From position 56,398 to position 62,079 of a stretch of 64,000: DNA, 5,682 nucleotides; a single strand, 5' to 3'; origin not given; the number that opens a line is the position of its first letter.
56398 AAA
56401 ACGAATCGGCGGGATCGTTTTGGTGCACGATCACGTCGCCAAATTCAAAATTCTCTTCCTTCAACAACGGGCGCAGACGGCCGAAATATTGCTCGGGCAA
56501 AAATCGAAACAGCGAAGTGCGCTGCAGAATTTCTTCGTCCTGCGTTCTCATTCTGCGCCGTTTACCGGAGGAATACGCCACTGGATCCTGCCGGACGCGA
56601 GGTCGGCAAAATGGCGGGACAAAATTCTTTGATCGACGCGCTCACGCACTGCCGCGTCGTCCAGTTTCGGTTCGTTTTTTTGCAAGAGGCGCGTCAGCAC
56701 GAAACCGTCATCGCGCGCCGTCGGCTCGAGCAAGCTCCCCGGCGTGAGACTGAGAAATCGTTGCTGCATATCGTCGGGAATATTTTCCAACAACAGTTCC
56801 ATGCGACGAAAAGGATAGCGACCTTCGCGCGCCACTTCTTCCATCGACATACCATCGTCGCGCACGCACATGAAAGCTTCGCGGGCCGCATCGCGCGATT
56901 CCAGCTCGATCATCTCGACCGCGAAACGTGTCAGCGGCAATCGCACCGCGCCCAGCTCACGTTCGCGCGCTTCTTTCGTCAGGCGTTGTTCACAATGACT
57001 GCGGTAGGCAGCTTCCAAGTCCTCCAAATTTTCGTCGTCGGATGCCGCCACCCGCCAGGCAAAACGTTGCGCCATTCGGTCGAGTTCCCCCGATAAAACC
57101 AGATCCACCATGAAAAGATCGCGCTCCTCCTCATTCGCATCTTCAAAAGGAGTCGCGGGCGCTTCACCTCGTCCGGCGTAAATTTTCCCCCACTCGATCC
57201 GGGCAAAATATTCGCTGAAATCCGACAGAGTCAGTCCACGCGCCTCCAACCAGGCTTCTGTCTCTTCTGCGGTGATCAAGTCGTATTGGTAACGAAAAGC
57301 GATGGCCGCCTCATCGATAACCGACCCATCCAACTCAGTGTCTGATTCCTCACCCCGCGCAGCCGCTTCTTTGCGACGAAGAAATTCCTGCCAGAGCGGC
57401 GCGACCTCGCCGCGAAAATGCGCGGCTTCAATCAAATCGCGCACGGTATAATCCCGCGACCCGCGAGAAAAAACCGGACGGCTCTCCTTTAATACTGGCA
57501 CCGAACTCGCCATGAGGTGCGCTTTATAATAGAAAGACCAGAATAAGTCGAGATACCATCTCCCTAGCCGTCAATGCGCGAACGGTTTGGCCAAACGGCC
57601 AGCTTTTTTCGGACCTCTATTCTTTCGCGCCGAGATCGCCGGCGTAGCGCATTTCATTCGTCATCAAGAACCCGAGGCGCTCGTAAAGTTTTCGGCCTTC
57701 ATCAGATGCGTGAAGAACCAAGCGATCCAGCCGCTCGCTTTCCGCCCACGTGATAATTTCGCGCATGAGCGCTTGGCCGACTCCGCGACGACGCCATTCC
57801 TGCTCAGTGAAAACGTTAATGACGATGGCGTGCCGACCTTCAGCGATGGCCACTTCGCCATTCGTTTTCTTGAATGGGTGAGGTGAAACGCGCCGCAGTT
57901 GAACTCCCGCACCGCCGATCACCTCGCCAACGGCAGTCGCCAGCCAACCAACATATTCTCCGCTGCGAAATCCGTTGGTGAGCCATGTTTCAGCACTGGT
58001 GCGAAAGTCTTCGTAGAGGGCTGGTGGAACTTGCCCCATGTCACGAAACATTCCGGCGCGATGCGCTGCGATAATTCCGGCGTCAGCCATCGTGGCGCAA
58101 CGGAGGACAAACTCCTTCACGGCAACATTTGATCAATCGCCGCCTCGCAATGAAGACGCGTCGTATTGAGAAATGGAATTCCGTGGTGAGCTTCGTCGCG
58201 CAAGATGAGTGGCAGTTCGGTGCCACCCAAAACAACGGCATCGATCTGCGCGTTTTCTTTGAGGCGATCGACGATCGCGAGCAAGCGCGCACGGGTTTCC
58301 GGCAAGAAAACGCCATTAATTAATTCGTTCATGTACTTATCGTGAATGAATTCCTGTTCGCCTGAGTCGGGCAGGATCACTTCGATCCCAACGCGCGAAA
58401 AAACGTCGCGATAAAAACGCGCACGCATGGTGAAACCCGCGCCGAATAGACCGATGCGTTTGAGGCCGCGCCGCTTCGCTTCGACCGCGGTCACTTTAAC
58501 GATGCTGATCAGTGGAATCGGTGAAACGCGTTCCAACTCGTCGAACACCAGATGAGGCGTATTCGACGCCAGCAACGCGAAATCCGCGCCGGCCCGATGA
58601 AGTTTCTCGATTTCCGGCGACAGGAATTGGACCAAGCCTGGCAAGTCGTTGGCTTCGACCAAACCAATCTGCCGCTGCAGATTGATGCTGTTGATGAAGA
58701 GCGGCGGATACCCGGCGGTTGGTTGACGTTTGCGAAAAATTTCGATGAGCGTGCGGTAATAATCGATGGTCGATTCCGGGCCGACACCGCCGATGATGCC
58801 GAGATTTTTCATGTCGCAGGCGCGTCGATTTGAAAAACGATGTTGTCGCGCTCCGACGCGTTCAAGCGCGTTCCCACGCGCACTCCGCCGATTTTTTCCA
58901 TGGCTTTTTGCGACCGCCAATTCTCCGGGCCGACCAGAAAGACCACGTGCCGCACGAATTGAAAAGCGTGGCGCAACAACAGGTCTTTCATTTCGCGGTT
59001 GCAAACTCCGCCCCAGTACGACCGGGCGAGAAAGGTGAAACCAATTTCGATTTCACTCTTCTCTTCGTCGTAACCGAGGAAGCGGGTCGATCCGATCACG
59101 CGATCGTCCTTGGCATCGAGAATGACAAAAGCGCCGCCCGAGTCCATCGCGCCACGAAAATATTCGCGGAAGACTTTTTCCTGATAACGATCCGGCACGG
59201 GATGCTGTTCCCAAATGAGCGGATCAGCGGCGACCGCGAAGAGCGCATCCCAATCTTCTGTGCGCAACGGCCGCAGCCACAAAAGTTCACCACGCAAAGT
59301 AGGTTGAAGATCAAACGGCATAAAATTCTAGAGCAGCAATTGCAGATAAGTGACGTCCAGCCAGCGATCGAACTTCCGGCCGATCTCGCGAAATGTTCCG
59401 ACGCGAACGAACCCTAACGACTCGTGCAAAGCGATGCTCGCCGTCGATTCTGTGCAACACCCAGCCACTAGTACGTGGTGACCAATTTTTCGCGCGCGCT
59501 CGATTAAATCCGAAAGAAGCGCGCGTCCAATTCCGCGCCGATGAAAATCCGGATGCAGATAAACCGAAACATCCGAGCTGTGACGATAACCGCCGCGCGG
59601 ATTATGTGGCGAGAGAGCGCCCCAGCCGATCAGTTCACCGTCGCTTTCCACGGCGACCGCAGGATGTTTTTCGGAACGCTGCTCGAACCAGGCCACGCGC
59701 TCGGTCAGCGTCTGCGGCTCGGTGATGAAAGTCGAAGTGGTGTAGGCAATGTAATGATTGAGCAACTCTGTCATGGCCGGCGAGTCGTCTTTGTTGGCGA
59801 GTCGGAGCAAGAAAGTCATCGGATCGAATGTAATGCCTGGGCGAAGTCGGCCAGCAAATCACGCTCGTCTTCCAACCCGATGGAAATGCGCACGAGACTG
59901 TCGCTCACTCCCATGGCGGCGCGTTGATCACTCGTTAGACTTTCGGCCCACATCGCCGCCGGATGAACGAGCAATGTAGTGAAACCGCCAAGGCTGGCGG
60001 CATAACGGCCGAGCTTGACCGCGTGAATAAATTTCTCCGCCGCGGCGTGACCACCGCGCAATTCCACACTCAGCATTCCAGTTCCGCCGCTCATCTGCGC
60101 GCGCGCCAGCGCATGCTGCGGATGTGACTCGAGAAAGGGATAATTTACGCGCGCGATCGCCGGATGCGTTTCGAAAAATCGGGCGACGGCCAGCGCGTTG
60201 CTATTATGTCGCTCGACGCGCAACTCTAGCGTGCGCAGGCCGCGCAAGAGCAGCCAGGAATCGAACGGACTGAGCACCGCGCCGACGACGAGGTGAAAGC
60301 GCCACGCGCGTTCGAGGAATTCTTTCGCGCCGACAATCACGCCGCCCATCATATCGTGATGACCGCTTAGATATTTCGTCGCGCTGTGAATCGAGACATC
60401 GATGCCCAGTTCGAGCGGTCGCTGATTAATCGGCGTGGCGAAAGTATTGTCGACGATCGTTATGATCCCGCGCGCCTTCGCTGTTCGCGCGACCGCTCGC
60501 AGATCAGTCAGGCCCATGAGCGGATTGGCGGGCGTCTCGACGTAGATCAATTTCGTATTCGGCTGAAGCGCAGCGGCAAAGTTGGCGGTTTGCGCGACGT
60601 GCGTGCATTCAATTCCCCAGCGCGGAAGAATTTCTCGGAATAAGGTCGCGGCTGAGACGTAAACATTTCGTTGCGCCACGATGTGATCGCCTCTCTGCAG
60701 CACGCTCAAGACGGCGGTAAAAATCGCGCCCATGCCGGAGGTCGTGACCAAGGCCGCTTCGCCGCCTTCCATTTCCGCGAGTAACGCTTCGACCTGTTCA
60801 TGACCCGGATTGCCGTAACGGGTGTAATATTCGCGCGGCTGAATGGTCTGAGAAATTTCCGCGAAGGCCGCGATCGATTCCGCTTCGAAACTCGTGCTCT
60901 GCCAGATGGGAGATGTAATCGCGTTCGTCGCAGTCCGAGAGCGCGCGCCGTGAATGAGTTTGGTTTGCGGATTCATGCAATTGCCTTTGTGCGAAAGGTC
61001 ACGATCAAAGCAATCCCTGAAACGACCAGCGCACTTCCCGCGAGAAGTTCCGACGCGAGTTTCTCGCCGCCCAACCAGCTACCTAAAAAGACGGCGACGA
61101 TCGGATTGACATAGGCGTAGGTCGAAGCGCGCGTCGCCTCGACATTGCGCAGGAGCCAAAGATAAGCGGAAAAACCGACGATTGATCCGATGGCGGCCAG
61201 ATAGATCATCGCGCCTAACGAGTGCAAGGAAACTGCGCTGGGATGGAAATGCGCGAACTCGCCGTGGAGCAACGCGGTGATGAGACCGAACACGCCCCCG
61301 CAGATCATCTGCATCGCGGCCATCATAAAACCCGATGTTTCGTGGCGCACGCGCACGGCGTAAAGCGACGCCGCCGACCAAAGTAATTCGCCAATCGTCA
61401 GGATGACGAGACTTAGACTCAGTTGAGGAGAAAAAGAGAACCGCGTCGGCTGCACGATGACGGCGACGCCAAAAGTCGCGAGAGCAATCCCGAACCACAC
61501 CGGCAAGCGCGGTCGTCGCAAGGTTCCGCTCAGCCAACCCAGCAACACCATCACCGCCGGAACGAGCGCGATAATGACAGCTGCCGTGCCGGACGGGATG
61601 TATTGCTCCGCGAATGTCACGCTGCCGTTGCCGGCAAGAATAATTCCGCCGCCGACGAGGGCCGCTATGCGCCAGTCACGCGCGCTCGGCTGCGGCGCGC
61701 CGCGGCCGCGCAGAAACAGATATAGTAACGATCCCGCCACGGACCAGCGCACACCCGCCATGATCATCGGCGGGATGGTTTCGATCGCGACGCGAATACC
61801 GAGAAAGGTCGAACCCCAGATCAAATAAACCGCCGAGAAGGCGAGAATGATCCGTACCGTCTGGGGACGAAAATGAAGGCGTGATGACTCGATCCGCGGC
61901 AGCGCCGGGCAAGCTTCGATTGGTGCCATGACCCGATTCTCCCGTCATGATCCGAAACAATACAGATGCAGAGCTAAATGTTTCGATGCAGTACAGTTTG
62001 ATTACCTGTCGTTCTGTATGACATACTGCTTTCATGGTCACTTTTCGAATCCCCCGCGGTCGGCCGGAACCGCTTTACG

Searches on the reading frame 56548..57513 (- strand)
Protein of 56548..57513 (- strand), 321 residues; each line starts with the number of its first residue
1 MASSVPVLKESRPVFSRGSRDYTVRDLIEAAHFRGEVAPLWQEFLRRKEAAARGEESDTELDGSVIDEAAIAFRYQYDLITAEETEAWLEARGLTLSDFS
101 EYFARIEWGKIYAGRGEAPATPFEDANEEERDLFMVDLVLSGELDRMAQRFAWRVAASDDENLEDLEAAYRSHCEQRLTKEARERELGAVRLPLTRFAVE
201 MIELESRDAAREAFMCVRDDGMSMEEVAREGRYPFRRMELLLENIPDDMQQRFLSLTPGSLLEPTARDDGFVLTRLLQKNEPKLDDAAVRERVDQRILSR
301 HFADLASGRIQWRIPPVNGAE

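Call 5: search_protein_families(library=pfam, proteins=[window:56548-57513:-])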
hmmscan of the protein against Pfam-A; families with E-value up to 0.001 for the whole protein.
window:56548-57513:- (321 aa): 0 families

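Call 18: search_protein_families(library=pfam, proteins=[window:56548-57513:-], max_evalue=10)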
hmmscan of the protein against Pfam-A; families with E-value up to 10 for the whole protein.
window:56548-57513:- (321 aa): 0 families
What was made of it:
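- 56548..57513 (-): SurA/PrsA-fold, PpiC-related partner protein (321 aa, no signal peptide seen by eye). It is a distant relative of NCBIfam TIGR04500 'putative peptide maturation system protein' (the MirC family). No Pfam hit for the window protein itself (calls 5, 18).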

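Call 24: find_homologous_proteins(query=window:56548-57513:-, max_evalue=0.001)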
Query window:56548-57513:- (321 aa): 1177 proteins with E <= 0.001 among 8000 candidates; the best 120 are listed.
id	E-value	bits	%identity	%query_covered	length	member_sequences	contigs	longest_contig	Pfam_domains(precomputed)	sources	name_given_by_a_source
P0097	1.9e-205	699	100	100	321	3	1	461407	-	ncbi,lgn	-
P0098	1.7e-180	617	88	100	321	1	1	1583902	-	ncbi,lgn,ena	-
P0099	1.0e-179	615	87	100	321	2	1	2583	-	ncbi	-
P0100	5.1e-137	474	70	100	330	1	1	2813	-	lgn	-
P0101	7.4e-133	461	63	100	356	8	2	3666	-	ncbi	ncbi:MAG: hypothetical protein ACXV97_08030 [Chthoniobacterales bacterium]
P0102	1.5e-132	460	63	100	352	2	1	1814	-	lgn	-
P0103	1.4e-130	453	62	99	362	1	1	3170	-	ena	-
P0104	1.3e-129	450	66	97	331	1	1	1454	-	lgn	-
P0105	6.9e-127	441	61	98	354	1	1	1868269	-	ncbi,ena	-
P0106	7.6e-127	441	60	100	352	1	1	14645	-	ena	-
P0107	1.3e-126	440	64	96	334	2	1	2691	-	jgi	jgi:hypothetical protein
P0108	3.2e-124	432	59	100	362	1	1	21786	-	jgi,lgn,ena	-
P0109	2.2e-120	420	57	98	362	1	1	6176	-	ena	-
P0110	3.1e-119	416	56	99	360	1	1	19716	-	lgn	-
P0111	3.8e-119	416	56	98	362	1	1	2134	-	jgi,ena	-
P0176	7.2e-95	336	50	94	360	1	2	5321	PF13145.13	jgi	jgi:hypothetical protein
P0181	2.0e-94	335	49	95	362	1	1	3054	PF13145.13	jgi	jgi:hypothetical protein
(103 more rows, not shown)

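Call 27: search_protein_families(library=pfam, alignment_id=A3, max_evalue=0.1)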
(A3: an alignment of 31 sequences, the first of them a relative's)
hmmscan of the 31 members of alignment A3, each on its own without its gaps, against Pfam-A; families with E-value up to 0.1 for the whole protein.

A. member 1, P0097 (321 aa): 0 families

B. families by the number of members that match (of 31 scanned): 8 families
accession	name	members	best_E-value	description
PF13145.12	Rotamase_2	15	5.4e-06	PPIC-type PPIASE domain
PF00639.27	Rotamase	6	0.002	PPIC-type PPIASE domain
PF05920.17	Homeobox_KN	3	0.0052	Homeobox KN domain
PF19833.4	RecG_dom3_C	2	0.025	ATP-dependent DNA helicase RecG, domain 3, C-terminal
PF14980.11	TIP39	2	0.053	TIP39 peptide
PF10206.14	WRW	1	0.0049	Mitochondrial F1F0-ATP synthase, subunit f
PF07337.16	CagY_M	1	0.0063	DC-EC Repeat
PF17194.10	AbiEi_3_N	1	0.016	Transcriptional regulator, AbiEi antitoxin N-terminal domain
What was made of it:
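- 56548..57513 (-): 15 of 31 homologues hit PF13145 Rotamase_2 (call 27).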

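Call 33: predict_structure(alignment_id=A3)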
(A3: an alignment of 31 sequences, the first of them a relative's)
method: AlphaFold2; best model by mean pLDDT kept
length: 321 residues; sequences in the alignment: 31
mean_pLDDT: 91.0   pTM: 0.78
mean pLDDT of the five models: 91.0, 90.9, 90.8, 90.6, 90.2
residues with pLDDT >= 90: 257; 70-90: 52; 50-70: 4; < 50: 8
segments of 3 or more residues with pLDDT < 50: 1-5, 319-321
pLDDT, mean of each block of 10 residues (from residue 1): 60 94 96 95 93 86 89 88 91 92 93 77 92 95 94 94 94 96 92 94 96 96 97 95 92 94 91 96 93 94 94 74 29
secondary structure, 60 per line:
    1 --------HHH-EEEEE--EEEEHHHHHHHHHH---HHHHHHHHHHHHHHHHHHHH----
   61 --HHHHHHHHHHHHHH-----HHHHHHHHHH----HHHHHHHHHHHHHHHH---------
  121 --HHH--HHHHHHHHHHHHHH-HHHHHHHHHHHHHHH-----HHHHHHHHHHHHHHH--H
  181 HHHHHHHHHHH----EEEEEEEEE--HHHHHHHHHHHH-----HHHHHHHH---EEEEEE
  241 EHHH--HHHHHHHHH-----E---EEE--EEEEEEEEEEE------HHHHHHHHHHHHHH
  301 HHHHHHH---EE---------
elements in order: E13-17 E20-23 H24-33 H37-56 H63-76 H82-91 H96-111 H128-141 H143-157 H163-177 H180-191 E196-204 H207-218 H224-231 E235-241 H247-255 E265-267 E270-280 H287-307
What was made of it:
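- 56548..57513 (-): The AF2 model has pLDDT 91 (call 33).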

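Call 36: fold_search(model_id=the predicted structure, library=pdb)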
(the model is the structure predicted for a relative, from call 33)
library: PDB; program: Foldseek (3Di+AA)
matches with E <= 10: 275; with E <= 0.001: 31
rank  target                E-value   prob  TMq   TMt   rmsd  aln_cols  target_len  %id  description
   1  6vj2_B                2.3e-06  1.00  0.31  0.35  13.6       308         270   13  3.10 Angstrom Resolution Crystal Structure of Foldase Protein (PrsA) from Lactococcus lactis (released 2020-02-05)
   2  6vj2_A                3.8e-06  1.00  0.31  0.34  13.6       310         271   12  3.10 Angstrom Resolution Crystal Structure of Foldase Protein (PrsA) from Lactococcus lactis (released 2020-02-05)
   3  6vj2_D                4.2e-06  1.00  0.30  0.34  13.4       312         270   13  3.10 Angstrom Resolution Crystal Structure of Foldase Protein (PrsA) from Lactococcus lactis (released 2020-02-05)
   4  6vj2_C                5.8e-06  1.00  0.30  0.34  13.4       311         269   12  3.10 Angstrom Resolution Crystal Structure of Foldase Protein (PrsA) from Lactococcus lactis (released 2020-02-05)
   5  4wo7_B                9.7e-06  1.00  0.25  0.29  14.2       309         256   11  Crystal Structure of PrsA from Bacillus subtilis (released 2014-12-24)
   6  6vj6_A                1.1e-05  1.00  0.28  0.34  18.4       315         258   10  2.55 Angstrom Resolution Crystal Structure of Peptidylprolyl Isomerase (PrsA) from Bacillus cereus (released 2020-02-05)
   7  5tvl_B                1.5e-05  1.00  0.28  0.33  15.7       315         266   13  Crystal structure of foldase protein PrsA from Streptococcus pneumoniae str. Canada MDR_19A (released 2016-11-23)
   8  5tvl_D                1.5e-05  1.00  0.28  0.32  15.9       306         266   13  Crystal structure of foldase protein PrsA from Streptococcus pneumoniae str. Canada MDR_19A (released 2016-11-23)
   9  4wo7_A                1.6e-05  1.00  0.23  0.29  15.3       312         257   11  Crystal Structure of PrsA from Bacillus subtilis (released 2014-12-24)
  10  7l75_A                1.9e-05  1.00  0.28  0.32  14.6       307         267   12  Crystal Structure of Peptidylprolyl Isomerase PrsA from Streptococcus mutans. (released 2021-12-01)
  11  5tvl_C                2.0e-05  1.00  0.28  0.33  15.7       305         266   12  Crystal structure of foldase protein PrsA from Streptococcus pneumoniae str. Canada MDR_19A (released 2016-11-23)
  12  5tvl_A                2.0e-05  1.00  0.28  0.31  15.7       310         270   13  Crystal structure of foldase protein PrsA from Streptococcus pneumoniae str. Canada MDR_19A (released 2016-11-23)
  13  2pv3_A                2.2e-05  1.00  0.21  0.22  18.5       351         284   11  Crystallographic Structure of SurA fragment lacking the second peptidyl-prolyl isomerase domain complexed with peptide (released 2007-10-02)
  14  9a7d_B                2.3e-05  1.00  0.24  0.26  21.8       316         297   13  Integrative model of YRVJ-YACD by crosslinking MS and deep learning (released 2024-09-18)
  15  1m5y_A                2.4e-05  1.00  0.23  0.19  18.2       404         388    8  Crystallographic Structure of SurA, a Molecular Chaperone that Facilitates Outer Membrane Porin Folding (released 2002-11-08)
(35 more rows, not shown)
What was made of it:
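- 56548..57513 (-): Top Foldseek PDB matches are PrsA, SurA and PEB4/Cj1289 (call 36).
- On TIGR04500 (PpiC_rel_mature / MirC family): AF2 pLDDT 91, with Foldseek top hits PrsA, SurA and Cj1289 (calls 33, 36).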

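Call 50: search_protein_families(library=ncbifam, alignment_id=A3, max_evalue=0.1)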
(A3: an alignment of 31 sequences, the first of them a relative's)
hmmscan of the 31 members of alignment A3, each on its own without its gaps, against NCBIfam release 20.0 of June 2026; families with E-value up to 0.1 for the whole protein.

A. member 1, P0097 (321 aa): 1 family
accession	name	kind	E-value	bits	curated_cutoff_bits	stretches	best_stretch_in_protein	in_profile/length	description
TIGR04500.1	PpiC_rel_mature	subfamily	4.6e-09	36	180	2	55-106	131-182/340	TIGR04500 family putative peptide maturation system protein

B. families by the number of members that match (of 31 scanned): 12 families
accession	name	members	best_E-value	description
TIGR04500.1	PpiC_rel_mature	31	2e-13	TIGR04500 family putative peptide maturation system protein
NF008038.0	PRK10770.1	7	0.00033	peptidylprolyl isomerase SurA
TIGR04111.1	BcepMu_gp16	3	0.013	phage-associated protein, BcepMu gp16 family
NF000809.0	PRK00059.1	2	0.0045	peptidylprolyl isomerase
NF052556.1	NtrsucLyaStm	2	0.011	nitrosuccinate lyase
NF009175.0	PRK12523.1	2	0.034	RNA polymerase sigma factor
TIGR02963.1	xanthine_xdhA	1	0.02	xanthine dehydrogenase small subunit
NF002824.0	PRK02998.1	1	0.027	peptidylprolyl isomerase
NF009368.0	PRK12726.1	1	0.045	flagellar biosynthesis regulator FlhF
NF010730.0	PRK14131.1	1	0.056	N-acetylneuraminate epimerase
NF000482.1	AAC_3_XI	1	0.092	aminoglycoside N-acetyltransferase AAC(3)-XI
NF002827.0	PRK03002.1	1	0.094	peptidylprolyl isomerase PrsA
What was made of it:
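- The partner has a PrsA/SurA fold and a sub-threshold TIGR04500 hit (calls 33, 36, 50).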

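Call 53: search_protein_families(library=ncbifam, proteins=[window:56548-57513:-], max_evalue=0.01)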
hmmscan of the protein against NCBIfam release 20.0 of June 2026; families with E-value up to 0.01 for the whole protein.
window:56548-57513:- (321 aa): 1 family
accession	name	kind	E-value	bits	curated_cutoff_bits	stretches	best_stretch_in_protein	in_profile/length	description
TIGR04500.1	PpiC_rel_mature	subfamily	4.6e-09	36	180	2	55-106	131-182/340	TIGR04500 family putative peptide maturation system protein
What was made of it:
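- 56548..57513 (-): All 31 hit TIGR04500 below its cutoff, best 2e-13; the window protein scores 36 bits against a cutoff of 180 (calls 50, 53).
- On TIGR04500 (PpiC_rel_mature / MirC family): 36 bits for the window protein; the best of 31 homologues reaches E 2e-13 (calls 50, 53).
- The partner is a distant TIGR04500 relative (calls 50, 53).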

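Call 78: search_dna_similar(query=window:56548-57513:-, collection=plasmids, mode=protein, max_evalue=0.01, max_rows=20)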
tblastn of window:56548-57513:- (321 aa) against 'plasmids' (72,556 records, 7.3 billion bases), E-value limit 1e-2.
No match.

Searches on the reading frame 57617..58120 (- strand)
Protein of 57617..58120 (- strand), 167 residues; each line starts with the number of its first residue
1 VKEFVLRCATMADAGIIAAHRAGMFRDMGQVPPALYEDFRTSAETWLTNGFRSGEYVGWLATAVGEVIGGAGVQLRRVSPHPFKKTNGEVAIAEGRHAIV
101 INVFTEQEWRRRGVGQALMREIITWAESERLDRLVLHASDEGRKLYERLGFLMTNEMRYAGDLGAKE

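Call 5: search_protein_families(library=pfam, proteins=[window:57617-58120:-])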
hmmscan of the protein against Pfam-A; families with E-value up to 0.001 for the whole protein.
window:57617-58120:- (167 aa): 3 families
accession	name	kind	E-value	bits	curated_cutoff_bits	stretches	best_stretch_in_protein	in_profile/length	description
PF00583.31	Acetyltransf_1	-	6.2e-13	49.5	20.7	1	49-151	25-116/116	Acetyltransferase (GNAT) family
PF13508.13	Acetyltransf_7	-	3.2e-10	40.7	27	1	61-151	8-82/84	Acetyltransferase (GNAT) domain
PF13673.13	Acetyltransf_10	-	3.6e-10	40.3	23.6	1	88-159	44-115/128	Acetyltransferase (GNAT) domain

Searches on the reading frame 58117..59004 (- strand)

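Call 5: search_protein_families(library=pfam, proteins=[window:58117-59004:-])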
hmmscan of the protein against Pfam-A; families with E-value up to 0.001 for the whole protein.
window:58117-59004:- (295 aa): 1 family
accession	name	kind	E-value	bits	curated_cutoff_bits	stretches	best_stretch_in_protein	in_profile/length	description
PF01177.27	Asp_Glu_race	-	1.1e-37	130.4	31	1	71-289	1-211/211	Asp/Glu/Hydantoin racemase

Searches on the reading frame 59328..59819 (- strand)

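Call 57: search_protein_families(library=pfam, proteins=[window:59328-59819:-], max_evalue=0.001)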
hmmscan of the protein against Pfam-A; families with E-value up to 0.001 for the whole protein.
window:59328-59819:- (163 aa): 7 families
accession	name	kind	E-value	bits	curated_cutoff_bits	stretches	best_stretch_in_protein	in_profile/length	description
PF00583.31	Acetyltransf_1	-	1.7e-18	67.4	20.7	1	19-137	4-116/116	Acetyltransferase (GNAT) family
PF13420.13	Acetyltransf_4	-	5.6e-14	52.9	24.3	1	5-156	1-153/155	Acetyltransferase (GNAT) domain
PF13302.13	Acetyltransf_3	-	2.9e-11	44.7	25.4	1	4-138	3-138/138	Acetyltransferase (GNAT) domain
PF13508.13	Acetyltransf_7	-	1.4e-10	41.8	27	1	56-138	7-83/84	Acetyltransferase (GNAT) domain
PF13673.13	Acetyltransf_10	-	3.5e-08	33.9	23.6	1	32-142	17-112/128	Acetyltransferase (GNAT) domain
PF08445.16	FR47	-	9.2e-07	29.2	22.1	1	85-138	26-78/86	FR47-like protein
PF13527.13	Acetyltransf_9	-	0.00086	19.7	25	0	6-116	3-108/127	Acetyltransferase (GNAT) domain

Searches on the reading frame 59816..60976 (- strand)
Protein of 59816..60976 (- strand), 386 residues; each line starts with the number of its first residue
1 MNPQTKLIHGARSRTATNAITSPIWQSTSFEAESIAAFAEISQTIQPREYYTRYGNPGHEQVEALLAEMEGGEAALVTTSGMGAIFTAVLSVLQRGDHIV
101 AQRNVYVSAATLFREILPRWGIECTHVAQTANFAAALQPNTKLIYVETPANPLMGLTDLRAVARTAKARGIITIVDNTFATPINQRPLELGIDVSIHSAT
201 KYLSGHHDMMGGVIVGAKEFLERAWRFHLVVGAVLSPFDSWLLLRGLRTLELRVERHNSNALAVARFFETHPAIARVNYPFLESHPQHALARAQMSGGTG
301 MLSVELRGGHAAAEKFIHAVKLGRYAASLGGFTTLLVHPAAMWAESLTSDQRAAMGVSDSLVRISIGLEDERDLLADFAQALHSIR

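Call 57: search_protein_families(library=pfam, proteins=[window:59816-60976:-], max_evalue=0.001)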
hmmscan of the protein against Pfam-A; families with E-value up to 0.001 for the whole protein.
window:59816-60976:- (386 aa): 5 families
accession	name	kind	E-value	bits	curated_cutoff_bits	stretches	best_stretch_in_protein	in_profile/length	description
PF01053.26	Cys_Met_Meta_PP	-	5.4e-132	440.4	27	1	4-382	1-380/381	Cys/Met metabolism PLP-dependent enzyme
PF01212.27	Beta_elim_lyase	-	1e-07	32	27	1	56-273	31-270/288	Beta-eliminating lyase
PF06838.17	Met_gamma_lyase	-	4.1e-07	29.3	24.2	0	156-224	175-246/405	Methionine gamma-lyase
PF00155.27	Aminotran_1_2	-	2.8e-06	27.2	19.7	1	48-181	32-190/361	Aminotransferase class I and II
PF00266.25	Aminotran_5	-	0.00071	19.1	21.5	0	78-203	67-203/371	Aminotransferase class-V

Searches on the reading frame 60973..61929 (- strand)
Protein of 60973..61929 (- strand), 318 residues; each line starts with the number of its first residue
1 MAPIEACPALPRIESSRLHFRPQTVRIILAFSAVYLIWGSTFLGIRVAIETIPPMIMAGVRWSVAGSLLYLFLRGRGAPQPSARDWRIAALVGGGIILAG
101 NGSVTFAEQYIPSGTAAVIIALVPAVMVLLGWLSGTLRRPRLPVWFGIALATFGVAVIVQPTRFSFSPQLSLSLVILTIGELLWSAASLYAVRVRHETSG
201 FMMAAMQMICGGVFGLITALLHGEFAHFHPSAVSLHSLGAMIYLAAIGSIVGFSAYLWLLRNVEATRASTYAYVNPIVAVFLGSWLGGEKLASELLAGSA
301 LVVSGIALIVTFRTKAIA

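Call 57: search_protein_families(library=pfam, proteins=[window:60973-61929:-], max_evalue=0.001)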
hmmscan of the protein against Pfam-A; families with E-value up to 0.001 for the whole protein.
window:60973-61929:- (318 aa): 1 family
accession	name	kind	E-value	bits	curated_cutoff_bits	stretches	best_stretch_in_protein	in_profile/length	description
PF00892.27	EamA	-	1.4e-32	113.3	28.2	2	176-311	6-135/135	EamA-like transporter family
